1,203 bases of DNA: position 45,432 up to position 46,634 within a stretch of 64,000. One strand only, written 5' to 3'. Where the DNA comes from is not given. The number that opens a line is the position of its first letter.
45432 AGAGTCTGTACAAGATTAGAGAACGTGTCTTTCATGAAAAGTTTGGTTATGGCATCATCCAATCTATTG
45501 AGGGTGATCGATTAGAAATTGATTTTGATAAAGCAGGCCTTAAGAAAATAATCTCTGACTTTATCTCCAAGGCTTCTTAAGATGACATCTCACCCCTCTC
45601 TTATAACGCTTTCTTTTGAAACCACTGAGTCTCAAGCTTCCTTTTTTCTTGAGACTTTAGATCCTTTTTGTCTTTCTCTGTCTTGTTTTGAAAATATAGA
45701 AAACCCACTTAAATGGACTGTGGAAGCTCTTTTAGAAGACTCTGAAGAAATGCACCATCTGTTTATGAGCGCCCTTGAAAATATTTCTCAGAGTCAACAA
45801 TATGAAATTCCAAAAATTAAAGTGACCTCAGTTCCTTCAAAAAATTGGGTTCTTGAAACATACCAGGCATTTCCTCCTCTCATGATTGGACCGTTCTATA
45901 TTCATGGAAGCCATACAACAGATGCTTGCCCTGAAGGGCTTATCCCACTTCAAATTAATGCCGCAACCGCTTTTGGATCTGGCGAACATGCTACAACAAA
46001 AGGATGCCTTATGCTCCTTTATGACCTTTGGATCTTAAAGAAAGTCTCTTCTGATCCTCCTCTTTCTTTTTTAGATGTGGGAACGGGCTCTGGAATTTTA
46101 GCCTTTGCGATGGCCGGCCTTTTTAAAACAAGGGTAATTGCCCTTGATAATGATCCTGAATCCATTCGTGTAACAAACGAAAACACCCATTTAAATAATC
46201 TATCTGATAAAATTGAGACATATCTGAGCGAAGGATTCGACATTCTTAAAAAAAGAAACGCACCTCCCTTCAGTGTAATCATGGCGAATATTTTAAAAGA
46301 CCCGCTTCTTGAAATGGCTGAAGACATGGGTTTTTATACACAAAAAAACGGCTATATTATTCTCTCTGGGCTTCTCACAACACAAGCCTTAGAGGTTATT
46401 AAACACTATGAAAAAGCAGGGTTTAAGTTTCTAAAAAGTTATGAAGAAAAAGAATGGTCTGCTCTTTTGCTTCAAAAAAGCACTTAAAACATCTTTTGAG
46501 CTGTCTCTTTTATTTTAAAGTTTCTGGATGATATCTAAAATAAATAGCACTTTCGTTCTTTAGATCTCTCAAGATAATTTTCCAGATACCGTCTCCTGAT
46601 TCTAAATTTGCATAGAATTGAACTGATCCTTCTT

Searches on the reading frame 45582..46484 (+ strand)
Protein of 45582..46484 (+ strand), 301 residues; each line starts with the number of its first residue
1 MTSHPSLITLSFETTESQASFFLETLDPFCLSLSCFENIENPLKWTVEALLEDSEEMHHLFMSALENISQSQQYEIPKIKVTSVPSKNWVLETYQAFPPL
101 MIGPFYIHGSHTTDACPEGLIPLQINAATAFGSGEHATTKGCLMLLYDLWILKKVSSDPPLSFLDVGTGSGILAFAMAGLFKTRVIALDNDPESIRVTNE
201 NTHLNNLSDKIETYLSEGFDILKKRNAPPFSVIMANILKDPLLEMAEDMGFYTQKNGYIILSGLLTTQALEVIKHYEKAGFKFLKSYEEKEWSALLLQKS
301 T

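Call 57: search_protein_families(library=pfam, proteins=[window:45582-46484:+], max_evalue=0.001)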
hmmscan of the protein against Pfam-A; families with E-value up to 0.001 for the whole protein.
window:45582-46484:+ (301 aa): 6 families
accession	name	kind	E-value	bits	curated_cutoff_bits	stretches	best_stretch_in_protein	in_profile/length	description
PF06325.19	PrmA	-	4.9e-50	171.1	22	1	45-299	56-295/296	Ribosomal protein L11 methyltransferase (PrmA)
PF13847.12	Methyltransf_31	-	1.9e-07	31.3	27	1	161-236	5-81/145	Methyltransferase domain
PF02475.24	TRM5-TYW2_MTfase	-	5.7e-06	26.8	28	1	164-236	41-112/164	TRM5/TYW2 methyltransferase domain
PF13649.12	Methyltransf_25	-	3.6e-05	24.8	27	1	164-218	2-55/97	Methyltransferase domain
PF05175.20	MTS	-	4.9e-05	23.5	23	1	162-225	34-97/170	Methyltransferase small domain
PF12847.13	Methyltransf_18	-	0.00028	21.4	27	1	162-227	17-83/151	Methyltransferase domain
